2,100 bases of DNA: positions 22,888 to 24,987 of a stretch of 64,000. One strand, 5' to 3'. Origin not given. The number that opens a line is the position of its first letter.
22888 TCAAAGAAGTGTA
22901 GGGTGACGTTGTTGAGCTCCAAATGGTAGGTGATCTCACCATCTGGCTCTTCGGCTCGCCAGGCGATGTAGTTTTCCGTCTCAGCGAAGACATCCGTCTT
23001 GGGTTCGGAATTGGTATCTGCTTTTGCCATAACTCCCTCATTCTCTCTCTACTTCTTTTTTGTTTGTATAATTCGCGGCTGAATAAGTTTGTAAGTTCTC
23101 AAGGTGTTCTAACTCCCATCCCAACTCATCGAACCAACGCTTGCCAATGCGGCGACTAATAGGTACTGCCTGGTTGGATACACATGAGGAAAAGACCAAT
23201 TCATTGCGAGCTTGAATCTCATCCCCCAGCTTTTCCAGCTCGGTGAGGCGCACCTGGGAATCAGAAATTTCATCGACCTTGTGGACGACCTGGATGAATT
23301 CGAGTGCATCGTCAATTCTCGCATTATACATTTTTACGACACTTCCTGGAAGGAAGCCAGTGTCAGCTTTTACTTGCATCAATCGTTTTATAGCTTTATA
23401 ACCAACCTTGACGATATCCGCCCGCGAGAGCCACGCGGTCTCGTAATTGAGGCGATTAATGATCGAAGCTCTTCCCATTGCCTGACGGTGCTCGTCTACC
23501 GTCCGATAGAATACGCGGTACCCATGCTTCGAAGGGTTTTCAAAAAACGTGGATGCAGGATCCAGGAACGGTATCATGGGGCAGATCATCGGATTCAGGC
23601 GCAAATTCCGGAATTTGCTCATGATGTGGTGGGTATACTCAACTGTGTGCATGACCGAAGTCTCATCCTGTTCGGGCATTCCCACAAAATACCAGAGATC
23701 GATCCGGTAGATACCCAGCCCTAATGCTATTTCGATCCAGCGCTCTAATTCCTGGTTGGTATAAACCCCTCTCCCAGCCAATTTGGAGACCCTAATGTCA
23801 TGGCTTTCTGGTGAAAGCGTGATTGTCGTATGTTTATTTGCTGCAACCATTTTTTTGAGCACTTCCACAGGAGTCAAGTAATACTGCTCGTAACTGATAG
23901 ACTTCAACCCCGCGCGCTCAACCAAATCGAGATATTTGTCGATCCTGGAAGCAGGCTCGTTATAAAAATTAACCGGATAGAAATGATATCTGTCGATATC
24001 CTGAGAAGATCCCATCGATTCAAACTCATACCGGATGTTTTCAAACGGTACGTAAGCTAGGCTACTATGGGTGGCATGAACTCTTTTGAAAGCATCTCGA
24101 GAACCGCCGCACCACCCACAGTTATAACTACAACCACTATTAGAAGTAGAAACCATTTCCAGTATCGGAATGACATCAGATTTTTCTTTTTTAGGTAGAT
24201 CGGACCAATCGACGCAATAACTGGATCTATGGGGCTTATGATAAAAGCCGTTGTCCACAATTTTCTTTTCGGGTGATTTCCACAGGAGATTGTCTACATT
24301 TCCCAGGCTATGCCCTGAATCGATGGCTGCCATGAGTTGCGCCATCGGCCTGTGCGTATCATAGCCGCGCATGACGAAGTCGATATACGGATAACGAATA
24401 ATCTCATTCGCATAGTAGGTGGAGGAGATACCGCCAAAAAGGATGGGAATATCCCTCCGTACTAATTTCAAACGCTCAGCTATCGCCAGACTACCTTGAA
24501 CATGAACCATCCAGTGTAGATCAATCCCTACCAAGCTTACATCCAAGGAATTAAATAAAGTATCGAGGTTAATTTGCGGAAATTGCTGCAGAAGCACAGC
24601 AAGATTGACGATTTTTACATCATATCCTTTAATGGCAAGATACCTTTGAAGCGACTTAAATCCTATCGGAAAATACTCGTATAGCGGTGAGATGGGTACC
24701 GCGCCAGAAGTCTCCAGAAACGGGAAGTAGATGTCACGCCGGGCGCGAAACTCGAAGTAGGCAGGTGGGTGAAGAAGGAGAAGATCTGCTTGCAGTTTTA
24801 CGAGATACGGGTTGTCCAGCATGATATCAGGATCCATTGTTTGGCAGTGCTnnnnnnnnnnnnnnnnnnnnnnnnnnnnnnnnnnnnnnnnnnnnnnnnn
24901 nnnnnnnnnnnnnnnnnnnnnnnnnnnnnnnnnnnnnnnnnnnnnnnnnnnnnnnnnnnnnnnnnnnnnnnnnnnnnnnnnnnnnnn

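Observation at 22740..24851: AT-rich two-gene island: B12-binding radical SAM enzyme translationally coupled to a 61-aa acidic ORF (candidate peptide-modification or otherwise undescribed module)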

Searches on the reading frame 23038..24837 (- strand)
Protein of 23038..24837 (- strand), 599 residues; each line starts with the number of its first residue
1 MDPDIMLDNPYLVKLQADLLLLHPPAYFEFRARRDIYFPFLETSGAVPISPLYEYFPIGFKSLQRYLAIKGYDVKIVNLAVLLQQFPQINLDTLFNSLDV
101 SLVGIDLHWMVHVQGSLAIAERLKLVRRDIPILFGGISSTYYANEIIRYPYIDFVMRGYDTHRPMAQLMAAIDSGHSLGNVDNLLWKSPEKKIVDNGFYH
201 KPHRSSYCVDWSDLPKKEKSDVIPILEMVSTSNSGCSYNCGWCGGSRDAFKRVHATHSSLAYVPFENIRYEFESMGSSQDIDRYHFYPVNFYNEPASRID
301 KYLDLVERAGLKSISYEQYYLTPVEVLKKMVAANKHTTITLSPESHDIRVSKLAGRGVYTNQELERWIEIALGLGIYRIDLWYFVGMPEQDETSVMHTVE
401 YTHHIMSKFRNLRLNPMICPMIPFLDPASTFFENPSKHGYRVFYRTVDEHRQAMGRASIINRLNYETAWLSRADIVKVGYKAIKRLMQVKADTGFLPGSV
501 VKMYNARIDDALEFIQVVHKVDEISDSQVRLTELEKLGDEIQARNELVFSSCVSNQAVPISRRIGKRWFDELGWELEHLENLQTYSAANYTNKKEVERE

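Call 3: search_protein_families(library=pfam, proteins=[window:23038-24837:-], max_evalue=0.01)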
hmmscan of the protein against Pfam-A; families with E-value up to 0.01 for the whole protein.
window:23038-24837:- (599 aa): 2 families
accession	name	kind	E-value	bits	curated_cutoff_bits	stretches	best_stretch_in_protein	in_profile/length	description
PF02310.24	B12-binding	-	8.2e-14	51.9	32.1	1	51-162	8-115/121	B12 binding domain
PF04055.27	Radical_SAM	-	9.3e-06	26.4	29.5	1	234-400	5-164/166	Radical SAM superfamily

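Call 4: search_protein_families(library=ncbifam, proteins=[window:23038-24837:-], max_evalue=0.01)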
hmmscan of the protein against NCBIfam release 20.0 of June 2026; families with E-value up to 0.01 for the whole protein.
window:23038-24837:- (599 aa): 7 families
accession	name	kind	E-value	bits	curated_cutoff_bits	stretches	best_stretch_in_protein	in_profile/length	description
TIGR04190.1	B12_SAM_Ta0216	equivalog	2.7e-102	343.2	500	1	18-543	1-531/554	TIGR04190 family B12-binding domain/radical SAM domain protein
TIGR04479.1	bcpD_PhpK_rSAM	subfamily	5.3e-06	25.1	600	1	59-404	74-408/504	PhpK family radical SAM P-methyltransferase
TIGR04367.1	HpnR_B12_rSAM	equivalog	0.00016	20.4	650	1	57-243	22-202/490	hopanoid C-3 methylase HpnR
TIGR03975.1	rSAM_ocin_1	subfamily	0.0011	17.5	281.85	1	114-215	142-238/606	RiPP maturation radical SAM C-methyltransferase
TIGR04013.1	B12_SAM_MJ_1487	hypoth_equivalog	0.0013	17.6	251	0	120-247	60-171/382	TIGR04013 family B12-binding domain/radical SAM domain-containing protein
NF050148.1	rSAM_ApyD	equivalog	0.0023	16.4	750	1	117-246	91-218/645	RiPP biosynthesis radical SAM protein ApyD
TIGR03960.1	rSAM_fuse_unch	hypoth_equivalog_domain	0.0067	15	462.3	0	325-412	346-431/605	TIGR03960 family B12-binding radical SAM protein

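Call 9: find_homologous_proteins(query=window:23041-24837:-)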
Query window:23041-24837:- (599 aa): 1292 proteins with E <= 0.001 among 8000 candidates; the best 120 are listed.
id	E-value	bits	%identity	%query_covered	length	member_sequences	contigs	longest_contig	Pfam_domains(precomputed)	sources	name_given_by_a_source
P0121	0.0e+0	1377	100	99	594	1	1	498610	PF04055.28,PF02310.25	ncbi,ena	-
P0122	2.7e-252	857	61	96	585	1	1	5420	PF04055.28,PF02310.25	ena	-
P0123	9.3e-246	835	61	96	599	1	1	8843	PF04055.28,PF02310.25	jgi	jgi:clorobiocin biosynthesis protein CloN6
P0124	1.1e-245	835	61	96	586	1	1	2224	PF04055.28,PF02310.25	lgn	-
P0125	9.7e-244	828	60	95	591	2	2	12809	PF04055.28,PF02310.25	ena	-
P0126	1.3e-243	828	59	97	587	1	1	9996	PF04055.28,PF02310.25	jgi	jgi:clorobiocin/coumermycin A biosynthesis protein CloN6/CouN6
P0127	4.4e-243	826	61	96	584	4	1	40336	PF04055.28,PF02310.25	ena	-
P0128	4.1e-241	820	61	95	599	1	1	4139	PF02310.25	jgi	jgi:clorobiocin biosynthesis protein CloN6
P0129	6.0e-241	819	60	94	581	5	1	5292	PF04055.28,PF02310.25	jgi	-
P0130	8.4e-241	819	60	95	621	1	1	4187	PF04055.28,PF02310.25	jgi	jgi:clorobiocin biosynthesis protein CloN6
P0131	1.1e-240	818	60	96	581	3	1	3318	PF04055.28,PF02310.25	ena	-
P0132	3.4e-240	817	60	95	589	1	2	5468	PF04055.28,PF02310.25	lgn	-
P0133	4.8e-240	816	60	95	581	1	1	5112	PF04055.28,PF02310.25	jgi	-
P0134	5.2e-240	816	59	95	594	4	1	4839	PF04055.28,PF02310.25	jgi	jgi:clorobiocin biosynthesis protein CloN6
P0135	7.8e-240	816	59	95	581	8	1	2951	PF04055.28,PF02310.25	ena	-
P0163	2.1e-235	801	61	93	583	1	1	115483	PF04055.28,PF02310.25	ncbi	ncbi:MAG: cobalamin-dependent protein [Planctomycetaceae bacterium]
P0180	3.2e-233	794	59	96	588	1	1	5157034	PF04055.28,PF02310.25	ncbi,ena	-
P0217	8.6e-230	782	59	96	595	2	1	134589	PF04055.28,PF02310.25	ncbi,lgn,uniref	ncbi:cobalamin-dependent protein [Streptomyces sp. NPDC006235]|uniref:B12-binding domain-containing 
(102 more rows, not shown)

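Call 10: find_encoding_contigs(protein=P0121, flank=8000, max_places=3)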
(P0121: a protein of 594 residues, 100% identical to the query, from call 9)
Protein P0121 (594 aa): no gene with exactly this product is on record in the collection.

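Call 14: find_encoding_contigs(protein=P0180, flank=8000, max_places=2)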
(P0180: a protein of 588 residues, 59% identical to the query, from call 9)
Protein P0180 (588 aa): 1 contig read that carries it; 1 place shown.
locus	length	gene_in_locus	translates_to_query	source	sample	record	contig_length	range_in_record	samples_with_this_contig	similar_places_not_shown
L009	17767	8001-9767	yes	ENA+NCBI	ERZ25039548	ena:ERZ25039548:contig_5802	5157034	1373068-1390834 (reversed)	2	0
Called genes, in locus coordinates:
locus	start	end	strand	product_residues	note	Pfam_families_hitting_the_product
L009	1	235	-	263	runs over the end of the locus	PF00528:BPD_transp_1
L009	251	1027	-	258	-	PF00005:ABC_tran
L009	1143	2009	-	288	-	PF13371:TPR_9 (faint), PF13428:TPR_14 (faint), PF13432:TPR_16 (weak), PF23914:TPR_CcmH_CycH (faint), PF14559:TPR_19, PF07719:TPR_2 (weak), PF13424:TPR_12 (weak), PF07719:TPR_2 (weak), +7 more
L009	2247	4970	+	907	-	-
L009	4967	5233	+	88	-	-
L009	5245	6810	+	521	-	PF00501:AMP-binding, PF13193:AMP-binding_C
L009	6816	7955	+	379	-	PF02771:Acyl-CoA_dh_N, PF02770:Acyl-CoA_dh_M, PF00441:Acyl-CoA_dh_1, PF08028:Acyl-CoA_dh_2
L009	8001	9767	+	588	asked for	PF02310:B12-binding, PF04055:Radical_SAM (faint)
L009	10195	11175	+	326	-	-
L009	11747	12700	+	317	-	-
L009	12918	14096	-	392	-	PF07690:MFS_1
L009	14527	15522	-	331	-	PF00248:Aldo_ket_red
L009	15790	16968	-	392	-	PF00150:Cellulase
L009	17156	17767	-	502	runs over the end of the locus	PF00682:HMGL-like, PF02436:PYC_OADA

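Call 15: find_encoding_contigs(protein=P0163, flank=8000, max_places=2)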
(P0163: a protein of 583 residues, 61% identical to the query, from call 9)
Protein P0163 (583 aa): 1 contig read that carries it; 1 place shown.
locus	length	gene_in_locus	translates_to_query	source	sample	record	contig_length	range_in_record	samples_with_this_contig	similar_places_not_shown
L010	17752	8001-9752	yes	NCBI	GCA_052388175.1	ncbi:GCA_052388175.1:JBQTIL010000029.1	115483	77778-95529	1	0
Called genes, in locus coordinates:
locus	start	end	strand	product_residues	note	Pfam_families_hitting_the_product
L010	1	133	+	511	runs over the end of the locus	PF00501:AMP-binding, PF13193:AMP-binding_C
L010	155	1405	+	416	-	PF00278:Orn_DAP_Arg_deC, PF02784:Orn_Arg_deC_N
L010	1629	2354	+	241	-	PF00551:Formyl_trans_N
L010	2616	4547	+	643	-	PF00578:AhpC-TSA, PF08534:Redoxin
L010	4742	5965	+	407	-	PF00535:Glycos_transf_2, PF26629:GT2_TM_C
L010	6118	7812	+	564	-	-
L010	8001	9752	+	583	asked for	PF02310:B12-binding, PF04055:Radical_SAM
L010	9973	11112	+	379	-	PF13439:Glyco_transf_4, PF13477:Glyco_trans_4_2, PF13579:Glyco_trans_4_4, PF20706:GT4-conflict, PF00534:Glycos_transf_1, PF13692:Glyco_trans_1_4, PF13524:Glyco_trans_1_2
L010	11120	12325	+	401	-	PF13579:Glyco_trans_4_4, PF13439:Glyco_transf_4, PF20706:GT4-conflict, PF00534:Glycos_transf_1, PF13692:Glyco_trans_1_4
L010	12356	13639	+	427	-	PF13439:Glyco_transf_4, PF13579:Glyco_trans_4_4 (weak), PF00534:Glycos_transf_1, PF13692:Glyco_trans_1_4, PF13524:Glyco_trans_1_2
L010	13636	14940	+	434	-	PF03721:UDPG_MGDP_dh_N, PF00984:UDPG_MGDP_dh, PF03720:UDPG_MGDP_dh_C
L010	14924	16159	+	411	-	PF13439:Glyco_transf_4, PF20706:GT4-conflict, PF00534:Glycos_transf_1, PF13692:Glyco_trans_1_4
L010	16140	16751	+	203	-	PF00132:Hexapep (weak)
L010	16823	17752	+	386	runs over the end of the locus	PF00535:Glycos_transf_2, PF13641:Glyco_tranf_2_3, PF13632:Glyco_trans_2_3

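Call 16: find_encoding_contigs(protein=P0217, flank=8000, max_places=2)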
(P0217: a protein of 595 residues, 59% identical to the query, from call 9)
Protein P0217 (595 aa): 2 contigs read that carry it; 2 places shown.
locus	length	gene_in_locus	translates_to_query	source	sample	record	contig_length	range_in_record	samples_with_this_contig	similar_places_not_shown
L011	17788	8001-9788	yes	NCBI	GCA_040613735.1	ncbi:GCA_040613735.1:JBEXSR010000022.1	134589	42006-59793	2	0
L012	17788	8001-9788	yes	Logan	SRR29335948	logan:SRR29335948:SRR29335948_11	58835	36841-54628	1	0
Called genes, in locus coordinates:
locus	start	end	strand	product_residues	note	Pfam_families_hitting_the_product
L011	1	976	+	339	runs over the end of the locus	-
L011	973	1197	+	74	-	-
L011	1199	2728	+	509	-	PF00501:AMP-binding, PF13193:AMP-binding_C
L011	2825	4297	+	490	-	PF00083:Sugar_tr (weak), PF07690:MFS_1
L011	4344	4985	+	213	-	PF17837:4PPT_N (weak), PF01648:ACPS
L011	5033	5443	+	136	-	PF13622:4HBT_3, PF03061:4HBT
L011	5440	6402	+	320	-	PF04227:Indigoidine_A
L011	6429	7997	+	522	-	PF00501:AMP-binding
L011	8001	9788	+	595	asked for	PF02310:B12-binding, PF04055:Radical_SAM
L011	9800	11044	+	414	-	PF03721:UDPG_MGDP_dh_N, PF00984:UDPG_MGDP_dh, PF03720:UDPG_MGDP_dh_C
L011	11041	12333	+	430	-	PF00067:p450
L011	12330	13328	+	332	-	PF00195:Chal_sti_synt_N (weak), PF00108:Thiolase_N, PF08545:ACP_syn_III, PF08541:ACP_syn_III_C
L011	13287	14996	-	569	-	PF07730:HisKA_3 (weak), PF02518:HATPase_c, PF00072:Response_reg, PF00196:GerE, PF04545:Sigma70_r4 (faint), PF08281:Sigma70_r4_2 (weak), PF13412:HTH_24 (faint)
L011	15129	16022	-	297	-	PF01040:UbiA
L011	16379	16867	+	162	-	PF01047:MarR (faint), PF12802:MarR_2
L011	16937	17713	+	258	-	PF02511:Thy1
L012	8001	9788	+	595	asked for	PF02310:B12-binding, PF04055:Radical_SAM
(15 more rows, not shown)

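Call 18: search_solved_structures(query=window:23041-24837:-, max_evalue=0.01)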
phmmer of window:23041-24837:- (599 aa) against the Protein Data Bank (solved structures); distinct sequences matched with E-value up to 0.01: 0.

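Call 31: find_related_loci(query=A2, collection=metagenome_contigs, flank=8000)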
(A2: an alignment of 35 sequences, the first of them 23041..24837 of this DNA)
Query A2 (599 aa) in metagenome_contigs; peptide patterns used: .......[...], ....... (x = any residue, [..] = any of these).
600 stretches matched a pattern (row limit reached: there are more); 522 encode a relative of the query (tblastn E <= 1e-3); the best 80 are kept; 80 distinct loci.
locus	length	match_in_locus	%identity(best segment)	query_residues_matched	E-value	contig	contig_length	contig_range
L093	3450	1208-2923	59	12-583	0e+0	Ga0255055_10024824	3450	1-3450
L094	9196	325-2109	57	5-597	0e+0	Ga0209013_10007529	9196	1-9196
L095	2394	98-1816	58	12-584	0e+0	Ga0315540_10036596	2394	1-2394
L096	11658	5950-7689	57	8-587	0e+0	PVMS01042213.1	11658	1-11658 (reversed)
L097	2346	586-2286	58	14-580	0e+0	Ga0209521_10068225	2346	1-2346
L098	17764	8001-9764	57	5-588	0e+0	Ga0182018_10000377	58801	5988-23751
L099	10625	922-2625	57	14-581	0e+0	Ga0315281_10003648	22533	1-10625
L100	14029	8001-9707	57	12-580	0e+0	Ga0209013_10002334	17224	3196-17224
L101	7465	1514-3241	57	10-584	0e+0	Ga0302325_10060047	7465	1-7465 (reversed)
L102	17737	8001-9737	57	15-592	0e+0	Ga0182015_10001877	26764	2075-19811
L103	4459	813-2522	57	12-580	0e+0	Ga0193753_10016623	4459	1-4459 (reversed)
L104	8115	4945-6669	58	15-589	0e+0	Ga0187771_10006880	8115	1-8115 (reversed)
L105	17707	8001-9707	58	15-582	0e+0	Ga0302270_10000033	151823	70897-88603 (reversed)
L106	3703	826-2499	56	14-572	0e+0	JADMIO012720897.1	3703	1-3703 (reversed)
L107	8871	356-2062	59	12-580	0e+0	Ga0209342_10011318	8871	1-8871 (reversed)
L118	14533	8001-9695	55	12-575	0e+0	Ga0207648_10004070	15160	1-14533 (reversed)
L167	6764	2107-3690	35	18-537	7e-96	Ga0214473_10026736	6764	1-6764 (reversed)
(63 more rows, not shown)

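Call 34: search_protein_families(library=pfam, proteins=[L096:4016-5638:+, L096:2822-3967:+, L094:35-301:+, L118:9840-12407:+, L096:7763-10108:+, L009:4967-5233:+, L009:2247-4970:+, L011:973-1197:+, L167:1151-2089:+], max_evalue=0.001)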
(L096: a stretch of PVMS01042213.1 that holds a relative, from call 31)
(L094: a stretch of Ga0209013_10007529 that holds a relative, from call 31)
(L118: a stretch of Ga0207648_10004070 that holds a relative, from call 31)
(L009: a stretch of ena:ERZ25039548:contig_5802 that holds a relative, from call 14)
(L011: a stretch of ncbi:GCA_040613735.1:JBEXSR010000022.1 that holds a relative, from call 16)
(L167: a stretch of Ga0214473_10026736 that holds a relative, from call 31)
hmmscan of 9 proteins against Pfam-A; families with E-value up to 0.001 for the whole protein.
L096:4016-5638:+ (540 aa): 2 families
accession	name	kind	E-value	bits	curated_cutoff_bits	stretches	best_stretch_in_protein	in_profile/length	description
PF00501.34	AMP-binding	-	4.1e-82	276.5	29.9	1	45-404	3-384/384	AMP-binding enzyme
PF13193.12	AMP-binding_C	-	1.3e-11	45.6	24.5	1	450-523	2-76/76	AMP-binding enzyme C-terminal domain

L096:2822-3967:+ (381 aa): 4 families
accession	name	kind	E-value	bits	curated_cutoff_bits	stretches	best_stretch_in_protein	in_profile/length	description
PF00441.29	Acyl-CoA_dh_1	-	2.3e-41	141.9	22.4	1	231-379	1-149/150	Acyl-CoA dehydrogenase, C-terminal domain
PF02771.21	Acyl-CoA_dh_N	-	1.6e-28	99.8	22.9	1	6-120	1-113/113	Acyl-CoA dehydrogenase, N-terminal domain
PF02770.24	Acyl-CoA_dh_M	-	3.3e-26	91.7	33.3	1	125-219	2-97/97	Acyl-CoA dehydrogenase, middle domain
PF08028.16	Acyl-CoA_dh_2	-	1.3e-14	55.1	22.7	1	250-365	5-130/134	Acyl-CoA dehydrogenase, C-terminal domain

L094:35-301:+ (88 aa): 1 family
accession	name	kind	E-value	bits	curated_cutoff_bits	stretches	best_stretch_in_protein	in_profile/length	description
PF00550.31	PP-binding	-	0.00036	21.2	20.8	1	21-78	15-64/67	Phosphopantetheine attachment site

L118:9840-12407:+ (855 aa): 1 family
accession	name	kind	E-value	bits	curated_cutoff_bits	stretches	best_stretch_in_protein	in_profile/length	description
PF13472.12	Lipase_GDSL_2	-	2.3e-06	28.7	32.9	1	610-817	2-178/178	GDSL-like Lipase/Acylhydrolase family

L096:7763-10108:+ (781 aa): 6 families
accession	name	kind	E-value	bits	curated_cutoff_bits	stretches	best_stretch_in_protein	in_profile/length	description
PF00109.32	ketoacyl-synt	-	5.3e-89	298.6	20.8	1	8-254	2-250/252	Beta-ketoacyl synthase, N-terminal domain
PF02801.28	Ketoacyl-synt_C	-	1.2e-39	135.4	20.8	1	263-380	1-118/119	Beta-ketoacyl synthase, C-terminal domain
PF22621.2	CurL-like_PKS_C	-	3.5e-16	59.4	27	1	450-516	1-64/64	CurL-like, PKS C-terminal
PF00550.31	PP-binding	-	5.6e-14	52.6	20.8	1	665-730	3-67/67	Phosphopantetheine attachment site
PF22336.2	RhiE-like_linker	-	7.7e-11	42.3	27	1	454-522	2-66/67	RhiE-like, KS-MAT linker domain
PF16197.11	KAsynt_C_assoc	-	2.4e-10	41.2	33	1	384-488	2-97/111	Ketoacyl-synthetase C-terminal extension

L009:4967-5233:+ (88 aa): 1 family
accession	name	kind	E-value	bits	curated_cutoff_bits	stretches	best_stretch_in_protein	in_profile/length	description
PF00550.31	PP-binding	-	0.00019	22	20.8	1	22-79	12-66/67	Phosphopantetheine attachment site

L009:2247-4970:+ (907 aa): 0 families

L011:973-1197:+ (74 aa): 0 families

L167:1151-2089:+ (312 aa): 1 family
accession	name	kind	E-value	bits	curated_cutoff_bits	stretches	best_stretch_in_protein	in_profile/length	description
PF05524.18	PEP-utilisers_N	-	1.1e-05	26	24.4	1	243-297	29-86/121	PEP-utilising enzyme, N-terminal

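Call 51: predict_structure(alignment_id=A2)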
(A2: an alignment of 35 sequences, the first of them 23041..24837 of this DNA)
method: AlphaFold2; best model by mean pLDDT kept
length: 599 residues; sequences in the alignment: 35
mean_pLDDT: 85.9   pTM: 0.87
mean pLDDT of the five models: 85.9, 85.6, 82.3, 81.7, 75.5
residues with pLDDT >= 90: 314; 70-90: 212; 50-70: 47; < 50: 26
segments of 3 or more residues with pLDDT < 50: 1-8, 47-54, 592-599
pLDDT, mean of each block of 10 residues (from residue 1): 41 92 85 87 53 63 91 93 85 95 91 91 97 91 93 92 94 93 95 92 73 69 78 79 69 86 90 91 89 85 95 92 95 96 89 81 98 97 86 95 97 91 63 80 88 90 89 93 96 94 94 96 97 97 84 75 71 89 78 46
secondary structure, 60 per line:
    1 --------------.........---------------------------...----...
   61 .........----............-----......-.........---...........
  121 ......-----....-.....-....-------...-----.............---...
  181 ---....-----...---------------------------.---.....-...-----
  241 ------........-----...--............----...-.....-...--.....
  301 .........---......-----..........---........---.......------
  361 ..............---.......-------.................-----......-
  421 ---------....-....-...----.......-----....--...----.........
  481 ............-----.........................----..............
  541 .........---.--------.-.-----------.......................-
elements in order: E15-23 H58-69 E74-78 H79-85 H91-96 E98-106 H110-126 E132-135 H137-141 H143-146 E154-156 H162-174 E184-187 E193-195 E227-231 E233-235 H247-254 E260-262 H265-276 E285-289 H296-309 E313-318 H324-333 E337-344 H348-354 H361-374 E378-384 H392-408 E414-419 H430-433 H435-438 E440-442 H447-453 H459-462 E465-467 H472-492 H498-522 H527-549 H576-598
